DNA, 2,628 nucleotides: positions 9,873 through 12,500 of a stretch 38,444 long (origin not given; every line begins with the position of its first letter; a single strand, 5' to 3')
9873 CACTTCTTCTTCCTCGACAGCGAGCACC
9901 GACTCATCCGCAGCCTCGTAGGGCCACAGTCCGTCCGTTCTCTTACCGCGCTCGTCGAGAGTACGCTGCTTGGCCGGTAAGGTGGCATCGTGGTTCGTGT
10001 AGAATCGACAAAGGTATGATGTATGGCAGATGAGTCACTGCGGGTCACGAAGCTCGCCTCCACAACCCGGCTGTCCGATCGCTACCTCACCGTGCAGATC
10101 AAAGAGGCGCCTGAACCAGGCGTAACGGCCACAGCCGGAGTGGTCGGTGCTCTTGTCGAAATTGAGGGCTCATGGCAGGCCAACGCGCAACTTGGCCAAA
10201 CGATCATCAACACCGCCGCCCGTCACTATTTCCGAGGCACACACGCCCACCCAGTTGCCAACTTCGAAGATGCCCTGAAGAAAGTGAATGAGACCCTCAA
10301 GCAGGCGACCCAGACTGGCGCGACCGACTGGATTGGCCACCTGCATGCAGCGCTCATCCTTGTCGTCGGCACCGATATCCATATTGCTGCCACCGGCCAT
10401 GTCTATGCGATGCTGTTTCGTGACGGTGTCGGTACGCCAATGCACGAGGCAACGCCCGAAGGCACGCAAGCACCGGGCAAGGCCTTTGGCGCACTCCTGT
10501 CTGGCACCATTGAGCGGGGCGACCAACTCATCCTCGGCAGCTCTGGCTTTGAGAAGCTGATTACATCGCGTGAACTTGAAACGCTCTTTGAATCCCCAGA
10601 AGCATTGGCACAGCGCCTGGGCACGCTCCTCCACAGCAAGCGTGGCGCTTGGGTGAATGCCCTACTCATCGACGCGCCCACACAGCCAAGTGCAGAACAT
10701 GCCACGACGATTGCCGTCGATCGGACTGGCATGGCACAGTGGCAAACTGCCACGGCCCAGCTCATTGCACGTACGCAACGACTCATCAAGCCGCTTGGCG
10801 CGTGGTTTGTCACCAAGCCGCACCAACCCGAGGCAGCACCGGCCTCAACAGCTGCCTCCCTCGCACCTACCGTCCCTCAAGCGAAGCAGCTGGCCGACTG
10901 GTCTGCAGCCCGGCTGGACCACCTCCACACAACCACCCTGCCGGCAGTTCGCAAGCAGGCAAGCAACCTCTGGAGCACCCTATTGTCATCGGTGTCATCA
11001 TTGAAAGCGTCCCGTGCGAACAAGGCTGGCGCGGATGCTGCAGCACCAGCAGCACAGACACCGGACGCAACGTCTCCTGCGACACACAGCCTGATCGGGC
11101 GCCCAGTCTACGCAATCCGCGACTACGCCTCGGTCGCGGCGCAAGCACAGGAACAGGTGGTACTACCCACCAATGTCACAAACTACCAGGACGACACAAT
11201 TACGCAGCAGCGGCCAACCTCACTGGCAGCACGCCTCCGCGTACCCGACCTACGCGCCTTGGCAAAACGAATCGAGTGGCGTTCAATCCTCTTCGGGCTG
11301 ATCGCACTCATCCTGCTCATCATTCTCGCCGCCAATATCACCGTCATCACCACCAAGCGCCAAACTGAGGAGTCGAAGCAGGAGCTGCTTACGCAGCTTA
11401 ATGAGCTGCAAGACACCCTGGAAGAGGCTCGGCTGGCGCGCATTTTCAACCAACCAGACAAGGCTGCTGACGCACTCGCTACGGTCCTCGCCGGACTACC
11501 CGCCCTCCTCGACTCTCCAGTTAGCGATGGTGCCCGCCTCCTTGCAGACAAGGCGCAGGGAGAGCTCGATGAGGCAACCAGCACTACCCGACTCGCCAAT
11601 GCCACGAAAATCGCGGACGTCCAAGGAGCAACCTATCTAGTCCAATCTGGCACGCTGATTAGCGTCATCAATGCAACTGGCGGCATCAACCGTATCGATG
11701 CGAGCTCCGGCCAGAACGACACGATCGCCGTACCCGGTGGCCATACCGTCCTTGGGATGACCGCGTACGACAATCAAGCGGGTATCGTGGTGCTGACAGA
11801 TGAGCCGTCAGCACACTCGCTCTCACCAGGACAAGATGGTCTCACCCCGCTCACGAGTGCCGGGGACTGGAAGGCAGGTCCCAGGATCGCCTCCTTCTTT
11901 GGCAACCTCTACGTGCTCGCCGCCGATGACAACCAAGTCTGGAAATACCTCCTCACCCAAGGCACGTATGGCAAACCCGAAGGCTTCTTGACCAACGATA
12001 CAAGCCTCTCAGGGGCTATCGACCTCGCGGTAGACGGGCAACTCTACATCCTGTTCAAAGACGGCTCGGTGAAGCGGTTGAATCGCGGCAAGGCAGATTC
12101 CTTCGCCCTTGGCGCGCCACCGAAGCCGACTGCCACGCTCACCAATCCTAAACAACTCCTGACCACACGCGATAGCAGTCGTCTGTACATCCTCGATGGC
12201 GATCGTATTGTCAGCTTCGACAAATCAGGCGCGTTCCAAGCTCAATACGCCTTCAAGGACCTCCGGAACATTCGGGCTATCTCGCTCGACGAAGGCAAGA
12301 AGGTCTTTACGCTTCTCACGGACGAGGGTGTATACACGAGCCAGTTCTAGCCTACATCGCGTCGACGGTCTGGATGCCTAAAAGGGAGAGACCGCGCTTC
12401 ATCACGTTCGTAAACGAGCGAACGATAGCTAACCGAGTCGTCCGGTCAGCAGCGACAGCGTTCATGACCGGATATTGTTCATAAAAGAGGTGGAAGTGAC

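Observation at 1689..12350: Three-gene envelope block: output-less Cache sensor, 2,203-aa mosaic adhesin and pseudo-PP2C/beta-propeller protein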

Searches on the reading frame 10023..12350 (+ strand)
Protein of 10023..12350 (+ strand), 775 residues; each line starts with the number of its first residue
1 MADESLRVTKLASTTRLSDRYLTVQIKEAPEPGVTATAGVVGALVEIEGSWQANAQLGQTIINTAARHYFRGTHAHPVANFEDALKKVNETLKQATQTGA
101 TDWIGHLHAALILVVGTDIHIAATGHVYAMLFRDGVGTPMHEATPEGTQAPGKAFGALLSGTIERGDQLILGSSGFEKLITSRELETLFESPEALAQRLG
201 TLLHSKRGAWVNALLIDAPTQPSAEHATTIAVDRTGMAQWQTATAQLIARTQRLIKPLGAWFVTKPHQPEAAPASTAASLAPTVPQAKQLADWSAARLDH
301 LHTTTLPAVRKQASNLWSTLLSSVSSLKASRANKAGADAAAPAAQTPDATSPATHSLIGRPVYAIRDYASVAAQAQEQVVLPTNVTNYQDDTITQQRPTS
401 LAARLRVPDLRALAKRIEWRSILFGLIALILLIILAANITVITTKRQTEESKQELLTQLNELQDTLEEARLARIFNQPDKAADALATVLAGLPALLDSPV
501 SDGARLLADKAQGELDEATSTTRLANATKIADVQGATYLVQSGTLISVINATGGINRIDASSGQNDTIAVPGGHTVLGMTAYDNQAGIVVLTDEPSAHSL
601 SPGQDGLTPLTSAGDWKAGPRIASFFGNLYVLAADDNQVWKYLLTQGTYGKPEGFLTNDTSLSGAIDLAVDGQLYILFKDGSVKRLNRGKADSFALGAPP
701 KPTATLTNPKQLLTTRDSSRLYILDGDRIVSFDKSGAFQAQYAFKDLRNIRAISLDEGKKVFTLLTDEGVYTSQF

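Call 8: search_protein_families(library=pfam, proteins=[window:10023-12350:+], max_evalue=0.01)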
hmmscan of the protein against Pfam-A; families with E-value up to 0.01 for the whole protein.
window:10023-12350:+ (775 aa): 0 families

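Call 9: search_protein_families(library=ncbifam, proteins=[window:10023-12350:+], max_evalue=0.01)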
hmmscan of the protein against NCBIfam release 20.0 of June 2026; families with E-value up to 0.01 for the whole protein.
window:10023-12350:+ (775 aa): 0 families

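Call 10: find_homologous_proteins(query=window:10023-12347:+)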
Query window:10023-12347:+ (775 aa): 15 proteins with E <= 0.001 among 8000 candidates.
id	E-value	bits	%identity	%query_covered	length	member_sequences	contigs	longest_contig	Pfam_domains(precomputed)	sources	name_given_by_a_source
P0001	0.0e+0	1075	64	100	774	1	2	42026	-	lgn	-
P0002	1.5e-215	736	48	100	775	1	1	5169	-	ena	-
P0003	1.7e-201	690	45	100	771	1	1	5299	-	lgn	-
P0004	2.2e-198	679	45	100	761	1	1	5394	-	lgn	-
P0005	7.2e-198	678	46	100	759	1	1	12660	-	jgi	jgi:hypothetical protein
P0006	4.3e-197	675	46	100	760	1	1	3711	-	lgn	-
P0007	5.3e-197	675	46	100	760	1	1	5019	-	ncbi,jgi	jgi:type II secretory pathway pseudopilin PulG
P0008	2.0e-193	663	53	77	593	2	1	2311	-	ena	-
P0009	2.7e-191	656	47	100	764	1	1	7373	-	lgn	-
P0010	1.2e-162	561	42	100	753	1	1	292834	-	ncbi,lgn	-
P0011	6.2e-116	407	34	99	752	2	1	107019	-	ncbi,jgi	ncbi:MAG: hypothetical protein ACOYBJ_01560 [Patescibacteria group bacterium]|jgi:hypothetical prote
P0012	9.0e-77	277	32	33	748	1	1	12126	-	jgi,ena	-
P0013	2.4e-51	193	37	31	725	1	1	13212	-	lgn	-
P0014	6.0e-41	159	35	30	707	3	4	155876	-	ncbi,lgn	-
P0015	7.8e-14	69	30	19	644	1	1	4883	-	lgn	-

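Call 11: search_solved_structures(query=window:10023-12347:+, max_evalue=10)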
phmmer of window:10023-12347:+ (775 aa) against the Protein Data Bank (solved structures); distinct sequences matched with E-value up to 10: 0.

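Call 12: find_encoding_contigs(protein=P0001, flank=10000, max_places=2)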
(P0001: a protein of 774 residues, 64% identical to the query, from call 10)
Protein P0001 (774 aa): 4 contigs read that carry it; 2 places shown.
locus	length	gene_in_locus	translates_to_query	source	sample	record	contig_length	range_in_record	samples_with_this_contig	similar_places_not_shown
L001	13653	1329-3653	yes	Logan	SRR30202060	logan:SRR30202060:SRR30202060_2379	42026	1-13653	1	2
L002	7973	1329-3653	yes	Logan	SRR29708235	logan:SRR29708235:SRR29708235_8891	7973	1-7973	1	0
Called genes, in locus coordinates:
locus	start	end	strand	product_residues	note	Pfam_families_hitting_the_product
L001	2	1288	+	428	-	?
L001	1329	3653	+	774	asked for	-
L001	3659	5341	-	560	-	PF00750:tRNA-synt_1d, PF05746:DALR_1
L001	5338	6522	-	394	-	PF00579:tRNA-synt_1b, PF01479:S4 (weak)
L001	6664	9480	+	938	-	PF00912:Transgly, PF00905:Transpeptidase, PF17957:Big_7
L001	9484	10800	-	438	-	PF18073:Zn_ribbon_LapB, PF13481:AAA_25, PF03796:DnaB_C (faint), PF06745:ATPase (faint), PF23442:DUF7125 (weak), PF13541:ChlI (weak)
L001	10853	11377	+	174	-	-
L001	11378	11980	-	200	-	PF00081:Sod_Fe_N, PF02777:Sod_Fe_C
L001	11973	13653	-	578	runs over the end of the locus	PF01368:DHH, PF02272:DHHA1, PF17768:RecJ_OB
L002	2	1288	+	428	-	?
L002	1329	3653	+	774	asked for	-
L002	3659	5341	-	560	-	PF00750:tRNA-synt_1d, PF05746:DALR_1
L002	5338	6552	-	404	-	PF00579:tRNA-synt_1b, PF01479:S4 (weak)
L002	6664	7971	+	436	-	?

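Call 13: find_encoding_contigs(protein=P0010, flank=10000, max_places=2)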
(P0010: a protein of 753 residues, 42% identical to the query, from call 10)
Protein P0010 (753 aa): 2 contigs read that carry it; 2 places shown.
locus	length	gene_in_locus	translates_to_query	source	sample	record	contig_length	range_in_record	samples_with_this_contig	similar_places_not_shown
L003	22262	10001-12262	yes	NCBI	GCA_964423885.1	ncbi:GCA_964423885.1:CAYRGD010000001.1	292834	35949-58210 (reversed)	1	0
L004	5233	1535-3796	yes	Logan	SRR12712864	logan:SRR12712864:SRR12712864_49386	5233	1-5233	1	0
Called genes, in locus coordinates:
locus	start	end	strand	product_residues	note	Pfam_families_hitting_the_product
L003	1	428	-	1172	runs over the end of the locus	PF17803:Cadherin_4 (weak), PF17892:Cadherin_5 (faint), PF17963:Big_9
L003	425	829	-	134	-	-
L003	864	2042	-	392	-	-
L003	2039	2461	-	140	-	PF10861:DUF2784 (weak)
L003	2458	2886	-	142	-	-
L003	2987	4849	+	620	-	PF00801:PKD, PF18911:PKD_4, PF00801:PKD (weak), PF13860:FlgD_ig (weak), PF00801:PKD, PF18911:PKD_4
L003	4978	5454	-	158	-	-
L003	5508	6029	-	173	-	-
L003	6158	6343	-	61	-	PF00471:Ribosomal_L33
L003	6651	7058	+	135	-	PF00293:NUDIX, PF14815:NUDIX_4 (weak)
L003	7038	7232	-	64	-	PF06803:DUF1232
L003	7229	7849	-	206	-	PF13428:TPR_14 (faint), PF13432:TPR_16, PF13414:TPR_11, PF14559:TPR_19 (weak), PF13431:TPR_17 (weak), PF00515:TPR_1 (weak), PF07719:TPR_2 (weak), PF13432:TPR_16, +3 more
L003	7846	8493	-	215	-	PF13177:DNA_pol3_delta2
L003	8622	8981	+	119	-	PF13451:zf_Tbcl, PF23477:zf_Tbcl_2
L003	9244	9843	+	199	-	PF02163:Peptidase_M50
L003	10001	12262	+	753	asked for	-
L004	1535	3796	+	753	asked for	-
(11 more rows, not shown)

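Call 14: find_encoding_contigs(protein=P0011, flank=10000, max_places=2)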
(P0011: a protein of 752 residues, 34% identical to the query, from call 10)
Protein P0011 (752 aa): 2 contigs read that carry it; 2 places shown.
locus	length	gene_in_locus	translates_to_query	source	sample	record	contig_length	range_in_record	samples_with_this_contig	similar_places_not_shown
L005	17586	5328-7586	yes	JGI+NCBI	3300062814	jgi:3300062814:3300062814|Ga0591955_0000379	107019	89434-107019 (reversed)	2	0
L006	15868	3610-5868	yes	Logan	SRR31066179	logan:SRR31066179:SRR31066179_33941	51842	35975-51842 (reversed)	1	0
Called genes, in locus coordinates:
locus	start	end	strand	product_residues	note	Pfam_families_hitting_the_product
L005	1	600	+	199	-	?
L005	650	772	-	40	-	-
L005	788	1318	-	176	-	-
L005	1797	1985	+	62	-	PF00471:Ribosomal_L33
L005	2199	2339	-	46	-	PF06803:DUF1232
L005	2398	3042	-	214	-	PF07719:TPR_2 (weak), PF13181:TPR_8 (faint), PF13424:TPR_12 (faint), PF13414:TPR_11, PF13432:TPR_16, PF13431:TPR_17 (weak), PF00515:TPR_1 (weak), PF07719:TPR_2 (weak), +2 more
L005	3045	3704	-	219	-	PF13177:DNA_pol3_delta2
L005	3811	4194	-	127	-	-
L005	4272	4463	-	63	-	PF00830:Ribosomal_L28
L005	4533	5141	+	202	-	PF02163:Peptidase_M50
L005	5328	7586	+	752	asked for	-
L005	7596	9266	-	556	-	PF00750:tRNA-synt_1d, PF05746:DALR_1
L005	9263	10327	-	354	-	PF00579:tRNA-synt_1b, PF22421:SYY_C-terminal (weak), PF01479:S4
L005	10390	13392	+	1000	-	PF00912:Transgly, PF00905:Transpeptidase, PF17957:Big_7, PF19077:Big_13 (faint)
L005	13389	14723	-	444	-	PF18073:Zn_ribbon_LapB, PF06745:ATPase, PF13191:AAA_16 (weak), PF13481:AAA_25, PF23442:DUF7125 (weak), PF00005:ABC_tran (weak), PF03796:DnaB_C (weak), PF13541:ChlI (weak), +1 more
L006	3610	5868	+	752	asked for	-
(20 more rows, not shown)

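Call 16: find_encoding_contigs(protein=P0005, flank=10000, max_places=2)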
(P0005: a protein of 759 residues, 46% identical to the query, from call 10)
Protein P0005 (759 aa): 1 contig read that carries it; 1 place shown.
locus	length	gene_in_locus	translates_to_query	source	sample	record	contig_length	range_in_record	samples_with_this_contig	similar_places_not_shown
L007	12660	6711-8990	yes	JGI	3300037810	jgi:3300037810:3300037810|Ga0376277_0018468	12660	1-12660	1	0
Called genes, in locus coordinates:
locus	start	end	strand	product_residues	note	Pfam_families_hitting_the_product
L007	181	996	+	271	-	PF14827:dCache_3, PF17203:sCache_3_2 (faint), PF17201:Cache_3-Cache_2 (weak), PF17202:sCache_3_3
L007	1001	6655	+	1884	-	PF17803:Cadherin_4, PF17892:Cadherin_5, PF17963:Big_9, PF17803:Cadherin_4, PF17892:Cadherin_5, PF17963:Big_9, PF17803:Cadherin_4, PF17892:Cadherin_5, +14 more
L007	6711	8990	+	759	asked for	-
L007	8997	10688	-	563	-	PF00750:tRNA-synt_1d, PF05746:DALR_1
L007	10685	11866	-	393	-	PF00579:tRNA-synt_1b, PF01479:S4 (weak)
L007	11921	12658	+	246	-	?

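Call 17: find_encoding_contigs(protein=P0014, flank=10000, max_places=2)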
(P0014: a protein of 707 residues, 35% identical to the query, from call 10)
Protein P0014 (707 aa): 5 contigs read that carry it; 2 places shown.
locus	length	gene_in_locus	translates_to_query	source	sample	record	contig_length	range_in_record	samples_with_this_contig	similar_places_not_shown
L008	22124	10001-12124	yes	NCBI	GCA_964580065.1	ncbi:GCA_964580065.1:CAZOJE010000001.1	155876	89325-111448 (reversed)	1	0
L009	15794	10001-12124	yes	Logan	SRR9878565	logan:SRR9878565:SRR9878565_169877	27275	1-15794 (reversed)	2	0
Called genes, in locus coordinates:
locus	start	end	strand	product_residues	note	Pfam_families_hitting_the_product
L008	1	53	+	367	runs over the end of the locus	PF02540:NAD_synthase (weak), PF03054:tRNA_Me_trans, PF06508:QueC (faint), PF20259:tRNA_Me_trans_M, PF20258:tRNA_Me_trans_C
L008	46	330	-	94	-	-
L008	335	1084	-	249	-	PF03372:Exo_endo_phos, PF14529:Exo_endo_phos_2 (faint)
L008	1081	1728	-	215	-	PF01863:YgjP-like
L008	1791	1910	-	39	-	-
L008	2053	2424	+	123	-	PF00072:Response_reg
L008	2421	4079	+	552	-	PF05157:MshEN, PF00437:T2SSE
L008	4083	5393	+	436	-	PF00482:T2SSF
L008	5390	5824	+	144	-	PF07963:N_methyl (weak)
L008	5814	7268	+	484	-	PF22494:choice_anch_I (faint), PF08309:LVIVD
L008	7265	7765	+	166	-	-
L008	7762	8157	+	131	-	-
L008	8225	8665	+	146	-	PF07963:N_methyl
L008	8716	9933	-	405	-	PF05496:RuvB_N, PF00158:Sigma54_activat (weak), PF14532:Sigma54_activ_2 (weak), PF13173:AAA_14, PF00004:AAA, PF07728:AAA_5, PF16193:AAA_assoc_2, PF12002:MgsA_C, +3 more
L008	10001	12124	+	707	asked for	-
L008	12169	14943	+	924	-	PF00912:Transgly, PF00905:Transpeptidase, PF17957:Big_7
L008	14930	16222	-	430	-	PF18073:Zn_ribbon_LapB, PF13481:AAA_25, PF06745:ATPase, PF23442:DUF7125 (faint)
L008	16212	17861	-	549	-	PF01368:DHH, PF02272:DHHA1, PF17768:RecJ_OB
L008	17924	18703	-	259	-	-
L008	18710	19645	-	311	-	PF01565:FAD_binding_4, PF02873:MurB_C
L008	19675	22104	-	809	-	PF03033:Glyco_transf_28, PF04101:Glyco_tran_28_C, PF01225:Mur_ligase (weak), PF08245:Mur_ligase_M, PF02875:Mur_ligase_C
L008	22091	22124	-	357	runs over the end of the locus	PF01098:FTSW_RODA_SPOVE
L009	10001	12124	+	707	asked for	-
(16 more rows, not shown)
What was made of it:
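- In L008 the g3-like gene sits directly upstream of PBP1A on the same strand (call 17).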

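Call 18: find_encoding_contigs(protein=P0009, flank=10000, max_places=2)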
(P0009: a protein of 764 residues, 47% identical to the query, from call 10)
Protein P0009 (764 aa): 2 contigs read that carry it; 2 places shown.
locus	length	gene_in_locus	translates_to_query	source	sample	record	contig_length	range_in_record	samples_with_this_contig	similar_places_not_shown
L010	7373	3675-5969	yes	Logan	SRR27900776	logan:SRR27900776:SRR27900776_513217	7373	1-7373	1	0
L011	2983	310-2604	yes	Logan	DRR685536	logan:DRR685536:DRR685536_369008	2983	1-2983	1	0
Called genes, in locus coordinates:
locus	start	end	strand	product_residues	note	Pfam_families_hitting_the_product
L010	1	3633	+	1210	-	?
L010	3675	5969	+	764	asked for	-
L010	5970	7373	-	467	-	?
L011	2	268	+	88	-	?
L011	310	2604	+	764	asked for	-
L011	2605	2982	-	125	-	?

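Call 36: predict_structure(alignment_id=A1)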
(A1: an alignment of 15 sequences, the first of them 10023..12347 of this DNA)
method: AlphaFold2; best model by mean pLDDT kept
length: 775 residues; sequences in the alignment: 15
mean_pLDDT: 74.4   pTM: 0.47
mean pLDDT of the five models: 74.4, 72.5, 71.8, 71.1, 69.4
residues with pLDDT >= 90: 214; 70-90: 321; 50-70: 85; < 50: 155
segments of 3 or more residues with pLDDT < 50: 1-3, 18-29, 145-147, 235-245, 251-287, 328-411
pLDDT, mean of each block of 10 residues (from residue 1): 65 59 46 60 81 75 86 84 91 80 81 88 87 82 56 78 86 84 79 77 80 83 63 52 50 45 33 31 47 73 71 61 51 35 32 34 36 34 32 35 42 52 76 81 70 86 91 86 87 85 88 88 92 92 92 90 88 90 91 91 88 91 94 94 90 90 94 94 92 90 87 89 95 93 91 92 94 94
secondary structure, 60 per line:
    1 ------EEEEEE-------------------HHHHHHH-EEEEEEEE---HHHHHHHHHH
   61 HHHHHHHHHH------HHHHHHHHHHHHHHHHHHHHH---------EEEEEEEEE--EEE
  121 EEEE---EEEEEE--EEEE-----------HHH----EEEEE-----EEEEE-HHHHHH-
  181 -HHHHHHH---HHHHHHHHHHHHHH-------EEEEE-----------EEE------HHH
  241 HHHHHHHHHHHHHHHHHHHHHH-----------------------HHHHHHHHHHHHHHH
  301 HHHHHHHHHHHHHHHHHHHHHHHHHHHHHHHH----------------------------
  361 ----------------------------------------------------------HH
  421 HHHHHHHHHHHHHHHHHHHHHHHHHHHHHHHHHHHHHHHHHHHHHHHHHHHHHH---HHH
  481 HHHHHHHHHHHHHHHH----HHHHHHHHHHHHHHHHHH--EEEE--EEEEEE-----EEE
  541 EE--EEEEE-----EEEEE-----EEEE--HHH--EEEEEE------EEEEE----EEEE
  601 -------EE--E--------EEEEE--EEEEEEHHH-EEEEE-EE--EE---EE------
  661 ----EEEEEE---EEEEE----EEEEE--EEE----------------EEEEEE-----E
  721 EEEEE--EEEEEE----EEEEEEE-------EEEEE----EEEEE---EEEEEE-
elements in order (helices of 4 or more, strands of 3 or more residues): E7-12 H32-38 E40-47 H51-70 H77-97 E107-115 E118-124 E128-133 E136-139 E158-162 E168-172 H174-179 H182-188 H192-205 E213-217 E229-231 H238-262 H286-332 H419-474 H478-496 H501-518 E521-524 E527-532 E538-542 E545-549 E555-559 E565-568 E576-581 E588-592 E597-600 E621-625 E628-633 E638-642 E665-670 E674-678 E683-687 E690-692 E709-714 E720-725 E728-733 E738-744 E752-756 E761-765 E769-774
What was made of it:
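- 11277..11357 (+): g3 TM helix (aa ~419-445). It follows a disordered linker of about 190 residues. AF2 secondary structure and pLDDT (call 36).
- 11580..12347 (+): g3 extracytoplasmic six-bladed beta-propeller. pLDDT about 91 (call 36).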

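Call 39: fold_search(model_id=the predicted structure, library=pdb)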
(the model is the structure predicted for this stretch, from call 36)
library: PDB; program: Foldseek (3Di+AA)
matches with E <= 10: 1641; with E <= 0.001: 1442
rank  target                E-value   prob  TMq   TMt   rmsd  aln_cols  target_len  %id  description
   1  6rek                  1.8e-11  1.00  0.27  0.75   3.8       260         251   17  Crystal structure of Pizza6-SH with Cu2+ (released 2019-07-31)
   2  6ren_B                2.3e-11  1.00  0.26  0.72   3.7       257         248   18  Crystal structure of 3fPizza6-SH with Zn2+ (released 2019-07-31)
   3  6f0t_A                2.4e-11  1.00  0.26  0.72   4.3       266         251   18  Crystal structure of Pizza6-SFW (released 2018-03-21)
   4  7zpz                  4.0e-11  1.00  0.26  0.73   4.0       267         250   18  Crystal structure of Pizza6-TSR-TSH with Silicotungstic Acid (STA) polyoxometalate (released 2023-05-10)
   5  3ww9                  6.2e-11  1.00  0.26  0.73   4.0       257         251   19  Crystal structure of the computationally designed Pizza6 protein (released 2014-10-08)
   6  6qsd                  8.1e-11  1.00  0.26  0.73   4.1       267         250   17  Crystal structure of Pizza6S (released 2020-03-18)
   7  6i3b_A                1.7e-10  1.00  0.26  0.71   4.2       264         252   18  Crystal structure of cPizza6-AYW, a circularly permuted designer protein (released 2019-11-20)
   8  6ren_A                1.9e-10  1.00  0.27  0.74   4.0       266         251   15  Crystal structure of 3fPizza6-SH with Zn2+ (released 2019-07-31)
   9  2iaw                  2.0e-10  1.00  0.26  0.58   5.3       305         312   13  Crystal structure of squid ganglion DFPase N175D mutant (released 2006-09-26)
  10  7zpw_A                2.3e-10  1.00  0.26  0.72   3.9       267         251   18  Crystal structure of Pizza6-TSK-TSH with Silicotungstic Acid (STA) polyoxometalate (released 2023-05-10)
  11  6rli                  3.0e-10  1.00  0.26  0.72   4.0       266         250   18  The structure of the self-assembled 3fPizza6-SH crystal (released 2020-11-18)
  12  6reg_A                3.7e-10  1.00  0.26  0.73   4.2       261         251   17  Crystal structure of Pizza6-S with Zn2+ (released 2019-07-31)
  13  1pjx                  3.7e-10  1.00  0.26  0.58   5.1       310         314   14  0.85 ANGSTROM STRUCTURE OF SQUID GANGLION DFPASE (released 2004-06-08)
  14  6rej                  4.9e-10  1.00  0.26  0.72   4.1       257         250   19  Crystal structure of Pizza6-SH with Zn2+ (released 2019-07-31)
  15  6f0q_A                4.9e-10  1.00  0.26  0.73   4.0       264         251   17  Crystal structure of Pizza6-AYW (released 2018-03-21)
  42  1rwl                  1.9e-09  1.00  0.27  0.73   3.7       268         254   16  Extracellular domain of Mycobacterium tuberculosis PknD (released 2004-04-27)
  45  6jkv_A                2.0e-09  1.00  0.21  0.62   6.1       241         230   17  PppA, a key regulatory component of T6SS in Pseudomonas aeruginosa (released 2019-06-26)
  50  6jkv_B                2.4e-09  1.00  0.21  0.64   5.9       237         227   18  PppA, a key regulatory component of T6SS in Pseudomonas aeruginosa (released 2019-06-26)
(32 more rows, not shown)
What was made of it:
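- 10023..10682 (+): g3 cytoplasmic PP2C-fold domain that lacks the motif-8 and motif-11 aspartates (Ser174, Val211) and has His126 in place of the GDSR Asp. Foldseek PppA 6jkv (call 39).
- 11580..12347 (+): Foldseek matches Pizza6, PknD 1rwl and DFPase (call 39).
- On PP2C (PPM) Ser/Thr phosphatases: Foldseek PppA 6jkv, E 2e-9, TMt 0.62-0.64 (call 39).
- On PknD-type NHL beta-propeller sensor ectodomain: 1rwl TMt 0.73 and Pizza6 TMt 0.75 (calls 36, 39).
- Closest known: Mycobacterial PstP. Same: g3 combines a PstP-like layout (cytoplasmic PP2C fold, one TM, an ectodomain) with a PknD-like six-bladed propeller (1rwl, TMt 0.73; call 39).
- Checked: The AlphaFold2 model searched with Foldseek gives a PP2C fold at the N-terminus (PppA 6jkv, TMt 0.62-0.64) and a six-bladed propeller at the C-terminus (Pizza6, TMt 0.75; PknD ectodomain 1rwl, TMt 0.73) (calls 36, 39).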
